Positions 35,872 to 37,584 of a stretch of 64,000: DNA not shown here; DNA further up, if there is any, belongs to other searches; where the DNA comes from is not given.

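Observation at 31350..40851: Ten-gene co-directional cluster: unusual small-molecule or lipid-linked aminated product pathway plus DevCAB-type exporter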

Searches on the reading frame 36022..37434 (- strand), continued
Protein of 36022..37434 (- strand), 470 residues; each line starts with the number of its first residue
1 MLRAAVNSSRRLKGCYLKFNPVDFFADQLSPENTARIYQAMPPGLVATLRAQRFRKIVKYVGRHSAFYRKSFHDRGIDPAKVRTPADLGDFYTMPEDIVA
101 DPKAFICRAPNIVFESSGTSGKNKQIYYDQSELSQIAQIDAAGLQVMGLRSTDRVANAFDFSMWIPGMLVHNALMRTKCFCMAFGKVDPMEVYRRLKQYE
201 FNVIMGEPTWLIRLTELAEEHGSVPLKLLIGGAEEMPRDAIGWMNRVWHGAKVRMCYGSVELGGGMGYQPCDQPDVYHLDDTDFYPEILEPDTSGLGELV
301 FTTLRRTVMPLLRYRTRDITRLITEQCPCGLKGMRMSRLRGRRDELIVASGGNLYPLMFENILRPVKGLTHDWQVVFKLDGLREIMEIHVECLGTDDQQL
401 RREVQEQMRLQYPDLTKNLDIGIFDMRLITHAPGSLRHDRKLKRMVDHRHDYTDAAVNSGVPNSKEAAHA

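Call 65: find_encoding_contigs(protein=P0124, flank=10000, max_places=2)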
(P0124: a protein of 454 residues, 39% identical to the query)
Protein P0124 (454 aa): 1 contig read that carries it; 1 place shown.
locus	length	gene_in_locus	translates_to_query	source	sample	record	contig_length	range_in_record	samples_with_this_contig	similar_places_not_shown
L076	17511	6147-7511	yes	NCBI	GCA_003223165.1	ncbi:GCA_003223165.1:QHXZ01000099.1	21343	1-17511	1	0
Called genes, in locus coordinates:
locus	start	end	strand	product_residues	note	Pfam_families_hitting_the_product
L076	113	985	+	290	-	PF13464:RodZ_C (weak)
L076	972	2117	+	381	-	-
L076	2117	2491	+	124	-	PF07719:TPR_2 (faint), PF13181:TPR_8 (faint), PF13432:TPR_16 (faint), PF00515:TPR_1 (faint), PF13428:TPR_14 (weak), PF13414:TPR_11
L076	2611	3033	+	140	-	PF13431:TPR_17 (faint), PF23914:TPR_CcmH_CycH (weak), PF13414:TPR_11 (weak), PF00515:TPR_1, PF07719:TPR_2 (weak), PF13432:TPR_16 (weak), PF13414:TPR_11 (weak), PF14559:TPR_19, +6 more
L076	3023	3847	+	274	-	PF00481:PP2C, PF07228:SpoIIE (faint), PF13672:PP2C_2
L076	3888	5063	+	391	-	PF13439:Glyco_transf_4, PF13579:Glyco_trans_4_4, PF00534:Glycos_transf_1, PF13692:Glyco_trans_1_4, PF13524:Glyco_trans_1_2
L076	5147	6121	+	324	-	PF01734:Patatin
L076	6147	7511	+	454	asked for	PF00501:AMP-binding (weak)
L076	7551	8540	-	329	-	PF01408:GFO_IDH_MocA, PF03435:Sacchrp_dh_NADP (weak), PF03447:NAD_binding_3, PF03807:F420_oxidored (weak), PF22725:GFO_IDH_MocA_C3, PF02894:GFO_IDH_MocA_C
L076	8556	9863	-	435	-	PF01041:DegT_DnrJ_EryC1, PF01053:Cys_Met_Meta_PP (weak)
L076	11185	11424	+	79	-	PF00578:AhpC-TSA, PF08534:Redoxin (weak)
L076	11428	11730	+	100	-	PF00578:AhpC-TSA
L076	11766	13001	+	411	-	PF25919:BSH_CusB (faint), PF25917:BSH_RND (weak), PF25973:BSH_CzcB, PF25885:HH_EMRA (weak), PF25944:Beta-barrel_RND (faint), PF25954:Beta-barrel_RND_2, PF25990:Beta-barrel_YknX (faint), PF25989:YknX_C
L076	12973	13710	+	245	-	PF00005:ABC_tran, PF13304:AAA_21 (faint)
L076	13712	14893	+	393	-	PF02687:FtsX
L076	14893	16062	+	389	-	PF12704:MacB_PCD, PF02687:FtsX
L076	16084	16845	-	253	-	PF14518:Haem_oxygenas_2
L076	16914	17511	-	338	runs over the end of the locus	-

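Call 66: find_encoding_contigs(protein=P0126, flank=10000, max_places=2)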
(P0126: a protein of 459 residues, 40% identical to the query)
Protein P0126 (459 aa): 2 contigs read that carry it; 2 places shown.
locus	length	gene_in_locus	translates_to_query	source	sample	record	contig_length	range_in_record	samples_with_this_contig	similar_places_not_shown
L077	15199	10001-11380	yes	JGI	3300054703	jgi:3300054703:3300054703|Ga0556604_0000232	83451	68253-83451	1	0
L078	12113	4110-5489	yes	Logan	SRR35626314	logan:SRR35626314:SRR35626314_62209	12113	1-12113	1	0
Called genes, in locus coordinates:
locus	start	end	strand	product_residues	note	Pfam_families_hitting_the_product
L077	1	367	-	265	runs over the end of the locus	PF00149:Metallophos (weak), PF13277:YmdB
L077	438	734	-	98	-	PF05164:ZapA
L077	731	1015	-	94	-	-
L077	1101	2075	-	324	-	PF00586:AIRS, PF02769:AIRS_C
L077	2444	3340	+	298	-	PF00483:NTP_transferase, PF12804:NTP_transf_3 (weak)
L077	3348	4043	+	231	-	PF02245:Pur_DNA_glyco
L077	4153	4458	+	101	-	-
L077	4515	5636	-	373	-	PF09832:DUF2059, PF03190:Thioredox_DsbH (weak), PF13098:Thioredoxin_2, PF13899:Thioredoxin_7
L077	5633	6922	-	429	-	PF02403:Seryl_tRNA_N, PF00587:tRNA-synt_2b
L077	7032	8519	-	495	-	PF00483:NTP_transferase, PF12804:NTP_transf_3, PF25084:LbH_EIF2B (weak), PF00132:Hexapep (weak), PF25087:GMPPB_C (faint), PF00132:Hexapep (weak), PF14602:Hexapep_2 (weak)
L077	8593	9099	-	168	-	PF00515:TPR_1 (weak), PF07719:TPR_2 (weak)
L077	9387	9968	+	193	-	PF00025:Arf (weak)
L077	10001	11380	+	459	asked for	PF00501:AMP-binding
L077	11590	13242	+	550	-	PF01590:GAF, PF13185:GAF_2, PF13492:GAF_3 (weak), PF07730:HisKA_3, PF13581:HATPase_c_2 (faint), PF02518:HATPase_c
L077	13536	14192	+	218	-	PF00072:Response_reg, PF08281:Sigma70_r4_2, PF00196:GerE, PF04545:Sigma70_r4 (weak)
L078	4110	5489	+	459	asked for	PF00501:AMP-binding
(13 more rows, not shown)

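Call 67: search_protein_families(library=ncbifam, proteins=[L072:5502-6527:+, L072:7193-7483:+, L072:7496-8737:+, L072:8782-9972:+, L072:11334-12089:+, L072:12182-13570:+, L068:1414-2685:+, L068:4266-4514:+, L068:7956-8987:+, L068:1-756:+], max_evalue=0.00001)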
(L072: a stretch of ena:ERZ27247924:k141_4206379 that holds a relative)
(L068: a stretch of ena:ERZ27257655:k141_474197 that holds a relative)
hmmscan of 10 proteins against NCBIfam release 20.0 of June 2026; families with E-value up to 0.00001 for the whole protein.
L072:5502-6527:+ (341 aa): 41 families (the best 25 are shown)
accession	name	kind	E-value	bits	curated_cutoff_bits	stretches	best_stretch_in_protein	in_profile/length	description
TIGR03961.1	rSAM_PTO1314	hypoth_equivalog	1.2e-18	67.5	306.05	1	16-325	17-311/332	PTO1314 family radical SAM protein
TIGR02666.1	moaA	equivalog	1.4e-17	63.7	284.05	1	31-191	19-187/336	GTP 3',8-cyclase MoaA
TIGR02668.1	moaA_archaeal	equivalog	2.1e-17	63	325.25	1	29-228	17-215/303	GTP 3',8-cyclase MoaA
NF038283.1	viperin_w_prok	equivalog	4.6e-17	62.1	180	1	29-175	9-168/281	viperin family antiviral radical SAM protein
NF001199.0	PRK00164.2-1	equivalog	8.8e-17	61.2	231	1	29-224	19-214/308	GTP 3',8-cyclase MoaA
TIGR04317.1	W_rSAM_matur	equivalog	4.1e-15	55.7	380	1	25-212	7-197/349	tungsten cofactor oxidoreductase radical SAM maturase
TIGR04055.1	rSAM_NirJ2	equivalog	1.7e-14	54.1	500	1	26-184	4-161/326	putative heme d1 biosynthesis radical SAM protein NirJ2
TIGR03962.1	mycofact_rSAM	equivalog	1.6e-13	50.6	265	1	13-183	3-172/339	mycofactocin radical SAM maturase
TIGR04347.1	pseudo_SAM_Halo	equivalog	3.5e-13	49.6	525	1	25-179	41-194/390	TIGR04347 family pseudo-SAM/SPASM protein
TIGR04545.1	rSAM_ahbD_hemeb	equivalog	4.1e-13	49.5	500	1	25-230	3-208/339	heme b synthase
NF045574.1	sacti_mat_StsB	exception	5.1e-13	48.7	625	1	26-185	100-257/466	StsB family radical SAM/SPASM domain sactipeptide maturase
NF049973.1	radical_Rv1681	equivalog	3.4e-12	46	380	1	28-203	78-253/326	Rv1681 family radical SAM protein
TIGR04303.1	GeoRSP_rSAM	equivalog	3.8e-12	46.4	400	1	30-192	13-175/325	GeoRSP system radical SAM/SPASM protein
TIGR04051.1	rSAM_NirJ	equivalog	1.7e-11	43.7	515.45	1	30-187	10-166/354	heme d1 biosynthesis radical SAM protein NirJ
TIGR02109.1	PQQ_syn_pqqE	equivalog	1.8e-11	43.6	381.35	1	19-275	4-258/358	pyrroloquinoline quinone biosynthesis protein PqqE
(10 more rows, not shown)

L072:7193-7483:+ (96 aa): 12 families
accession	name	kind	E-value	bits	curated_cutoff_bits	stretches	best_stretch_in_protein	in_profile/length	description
TIGR00517.1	acyl_carrier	equivalog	1.7e-16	59.8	70.45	1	2-70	3-72/77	acyl carrier protein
NF002148.0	PRK00982.1-2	subfamily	8.2e-16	57.6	71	1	2-72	4-75/79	acyl carrier protein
NF002149.0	PRK00982.1-3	equivalog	5.3e-13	48.7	106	1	2-71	3-73/78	acyl carrier protein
NF002151.0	PRK00982.1-5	equivalog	7.5e-12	45.2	92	1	2-71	3-73/78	acyl carrier protein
NF002150.0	PRK00982.1-4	subfamily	8.8e-11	41.9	66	1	2-69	5-73/80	acyl carrier protein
NF009104.0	PRK12449.1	equivalog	2.5e-09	36.9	70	1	3-73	6-77/80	acyl carrier protein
NF002147.0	PRK00982.1-1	equivalog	1.2e-08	34.6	84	1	3-71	8-77/83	acyl carrier protein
NF005480.0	PRK07081.1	equivalog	2e-08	34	72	1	5-75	3-77/83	acyl carrier protein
NF005079.0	PRK06508.1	equivalog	7.8e-08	32.6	83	1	4-54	5-56/93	acyl carrier protein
NF040636.1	AcpM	exception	1.2e-06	28.4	146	1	6-74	9-78/93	meromycolate extension acyl carrier protein AcpM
NF003757.0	PRK05350.1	equivalog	2.2e-06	27.7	65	1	3-76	7-81/83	acyl carrier protein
NF006031.0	PRK08172.1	equivalog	3e-06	27.8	76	1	1-77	3-80/82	acyl carrier protein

L072:7496-8737:+ (413 aa): 24 families
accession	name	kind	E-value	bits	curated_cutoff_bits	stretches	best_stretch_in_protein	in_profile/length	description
TIGR03150.1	fabF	equivalog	6.2e-156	519.2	493.75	1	6-410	1-407/407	beta-ketoacyl-ACP synthase II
NF005589.0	PRK07314.1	subfamily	1.9e-150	501.3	387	1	5-412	3-412/413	beta-ketoacyl-ACP synthase II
NF006274.0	PRK08439.1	equivalog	7e-128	426.9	621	1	6-411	2-405/406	beta-ketoacyl-ACP synthase II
NF004970.0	PRK06333.1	subfamily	4.6e-123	411.2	525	1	5-411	3-421/424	beta-ketoacyl-ACP synthase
NF006434.0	PRK08722.1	equivalog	7.9e-105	351.1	759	1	4-411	2-413/414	beta-ketoacyl-ACP synthase II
NF006587.0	PRK09116.1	equivalog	2.3e-94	316.4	470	1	6-412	2-407/408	beta-ketoacyl-ACP synthase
NF005935.0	PRK07967.1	equivalog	8.3e-84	281.8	630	1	6-412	2-404/406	beta-ketoacyl-ACP synthase I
NF005916.1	PRK07910.1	equivalog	7.7e-80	268.8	560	1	6-408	12-414/418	KasA/KasB family beta-ketoacyl-ACP synthase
NF005076.0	PRK06501.1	equivalog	3.6e-78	263.3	629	1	8-410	13-421/425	beta-ketoacyl-ACP synthase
NF006618.0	PRK09185.1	subfamily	6.6e-73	246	407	1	6-411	3-392/394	beta-ketoacyl-ACP synthase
NF005490.0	PRK07103.1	equivalog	9.4e-71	239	445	1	5-412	3-413/414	polyketide beta-ketoacyl:acyl carrier protein synthase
NF004618.0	PRK05952.1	equivalog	1.8e-67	227.9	455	1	7-411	3-382/384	beta-ketoacyl-ACP synthase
NF058662.1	cispenta_AmcF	equivalog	7.7e-67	225.9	325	1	8-409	2-367/369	cispentacin biosynthesis acyltransferase subunit AmcF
NF045894.1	PKS_plus_SDR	equivalog_domain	2e-45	154.9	1740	1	84-380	98-387/1515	type I polyketide synthase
NF040607.1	mycolic_Pks13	equivalog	2.8e-42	144.4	2100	1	118-411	223-525/1680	polyketide synthase Pks13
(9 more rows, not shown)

L072:8782-9972:+ (396 aa): 3 families
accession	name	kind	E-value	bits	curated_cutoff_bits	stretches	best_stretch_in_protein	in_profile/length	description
NF010135.0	PRK13609.1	equivalog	3e-59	200.9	500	1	1-368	1-364/388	diglucosyl diacylglycerol synthase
NF010134.0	PRK13608.1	equivalog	7.7e-36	124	557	1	1-374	2-370/391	diglucosyl diacylglycerol synthase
TIGR01133.1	murG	equivalog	2.2e-14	53.3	250.25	1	177-368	157-352/353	undecaprenyldiphospho-muramoylpentapeptide beta-N-acetylglucosaminyltransferase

L072:11334-12089:+ (251 aa): 4 families
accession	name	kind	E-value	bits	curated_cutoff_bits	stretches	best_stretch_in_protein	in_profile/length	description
NF007103.0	PRK09552.1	equivalog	8.6e-36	123.7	292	1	29-244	3-215/220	2-hydroxy-3-keto-5-methylthiopentenyl-1-phosphate phosphatase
TIGR03333.1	salvage_mtnX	equivalog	7.4e-34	117.6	303.2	1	32-244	2-211/214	2-hydroxy-3-keto-5-methylthiopentenyl-1-phosphate phosphatase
TIGR01489.1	DKMTPPase-SF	subfamily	2e-30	106.3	81.55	1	30-214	2-187/188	MtnX-like HAD-IB family phosphatase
TIGR01488.1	HAD-SF-IB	subfamily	1.5e-18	67.4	45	1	32-206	2-175/177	HAD-IB family phosphatase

L072:12182-13570:+ (462 aa): 69 families (the best 25 are shown)
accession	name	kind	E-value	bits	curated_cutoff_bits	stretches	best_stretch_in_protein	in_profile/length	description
NF004426.0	PRK05769.1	equivalog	4.8e-81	272.8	552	1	9-459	16-439/441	acetyl ornithine aminotransferase family protein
NF005993.0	PRK08117.1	subfamily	3.5e-80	269.7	574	1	35-458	28-428/433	aspartate aminotransferase family protein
NF006228.0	PRK08360.1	equivalog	2.6e-75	253.7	608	1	9-457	2-424/443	aspartate aminotransferase family protein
NF049939.1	HyAminethphonNHLyPbfA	equivalog_domain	2e-68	230.9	525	1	35-458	46-440/442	(R)-1-hydroxy-2-aminoethylphosphonate ammonia-lyase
NF045634.1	LeuMetRace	equivalog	2.4e-64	217.7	800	1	18-455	11-422/432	leucine/methionine racemase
NF005376.0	PRK06918.1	equivalog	1.2e-63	215.1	676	1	33-460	37-444/451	4-aminobutyrate--2-oxoglutarate transaminase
NF004718.0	PRK06062.1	subfamily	3.4e-63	213.8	472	1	31-458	37-447/454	hypothetical protein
TIGR00707.1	argD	subfamily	4.1e-62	210.2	410.05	1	29-455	6-378/381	acetylornithine/succinylornithine family transaminase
NF006368.0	PRK08593.1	equivalog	4.9e-62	210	570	1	8-458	4-430/448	aspartate aminotransferase family protein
TIGR00700.1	GABAtrnsam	equivalog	7.6e-61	206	506.65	1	37-456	20-417/420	4-aminobutyrate--2-oxoglutarate transaminase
TIGR00508.1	bioA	equivalog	2.5e-59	200.9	405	1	32-455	13-416/419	adenosylmethionine--8-amino-7-oxononanoate transaminase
NF004171.0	PRK05639.1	equivalog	3.7e-58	197.5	639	1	7-457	12-441/457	alanine/serine racemase family protein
NF004755.0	PRK06082.1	equivalog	3.7e-58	197.1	467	1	36-457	58-449/459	aspartate aminotransferase family protein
NF004714.0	PRK06058.1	subfamily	2.6e-56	191.2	639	1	35-459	45-446/447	4-aminobutyrate--2-oxoglutarate transaminase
NF002325.0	PRK01278.1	subfamily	4.9e-56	190.1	372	2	218-460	170-389/395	acetylornithine transaminase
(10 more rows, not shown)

L068:1414-2685:+ (423 aa): 6 families
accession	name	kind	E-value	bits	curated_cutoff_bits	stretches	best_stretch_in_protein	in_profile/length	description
NF041878.1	paak_haloarch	equivalog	2e-48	165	700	1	19-408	22-404/427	phenylacetate--CoA ligase PaaK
NF045666.1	DVU1553_fam_AMP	equivalog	3.5e-38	131.5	300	1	17-326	30-326/331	DVU_1553 family AMP-dependent CoA ligase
NF053551.1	FlxY_rubin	equivalog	2.8e-32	112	520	1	27-411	26-405/424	flexirubin biosynthesis putative acyl-CoA ligase FlxY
TIGR02155.1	PA_CoA_ligase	equivalog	2.9e-28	98.5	646.3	1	24-402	22-399/422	phenylacetate--CoA ligase PaaK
NF041217.1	BagE_FevW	exception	2.2e-26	92.8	800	1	46-392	38-377/424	bagremycin/ferroverdin synthetase BagE/FevW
TIGR03335.1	F390_ftsA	equivalog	2.7e-11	42.8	458.7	1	25-354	29-353/445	coenzyme F390 synthetase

L068:4266-4514:+ (82 aa): 0 families

L068:7956-8987:+ (344 aa): 0 families

L068:1-756:+ (251 aa): 69 families (the best 25 are shown)
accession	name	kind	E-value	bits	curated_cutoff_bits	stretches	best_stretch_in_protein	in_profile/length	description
NF005993.0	PRK08117.1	subfamily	1e-76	258.3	574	1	7-249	191-431/433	aspartate aminotransferase family protein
NF006228.0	PRK08360.1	equivalog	1.9e-74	250.9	608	1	2-250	183-429/443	aspartate aminotransferase family protein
NF004426.0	PRK05769.1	equivalog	2.1e-74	250.9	552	1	7-247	204-439/441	acetyl ornithine aminotransferase family protein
NF004714.0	PRK06058.1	subfamily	2.8e-73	247.1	639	1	14-246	215-445/447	4-aminobutyrate--2-oxoglutarate transaminase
TIGR00700.1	GABAtrnsam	equivalog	1.9e-70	237.6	506.65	1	18-246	193-419/420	4-aminobutyrate--2-oxoglutarate transaminase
NF005376.0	PRK06918.1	equivalog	9.4e-68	228.6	676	1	10-248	207-444/451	4-aminobutyrate--2-oxoglutarate transaminase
NF006368.0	PRK08593.1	equivalog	5.6e-66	223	570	1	19-251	206-435/448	aspartate aminotransferase family protein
NF045634.1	LeuMetRace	equivalog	4.1e-65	220.2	800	1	2-251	183-430/432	leucine/methionine racemase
NF005692.0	PRK07495.1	equivalog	1.2e-60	205.4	724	1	19-250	195-424/425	4-aminobutyrate--2-oxoglutarate transaminase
NF004171.0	PRK05639.1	equivalog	1.8e-60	205.1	639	1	17-246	217-442/457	alanine/serine racemase family protein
NF005985.0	PRK08088.1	equivalog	8.8e-60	202.6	713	1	16-249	193-425/426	4-aminobutyrate--2-oxoglutarate transaminase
NF005272.0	PRK06777.1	equivalog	2.2e-59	201.2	725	1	18-245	194-419/421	4-aminobutyrate--2-oxoglutarate transaminase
NF004718.0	PRK06062.1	subfamily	4e-59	200.3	472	1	8-249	203-450/454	hypothetical protein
NF049939.1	HyAminethphonNHLyPbfA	equivalog_domain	8.4e-59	199.1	525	1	2-247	201-441/442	(R)-1-hydroxy-2-aminoethylphosphonate ammonia-lyase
TIGR01885.1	Orn_aminotrans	equivalog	4.8e-58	196.8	378.4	1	9-245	174-401/402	ornithine--oxo-acid transaminase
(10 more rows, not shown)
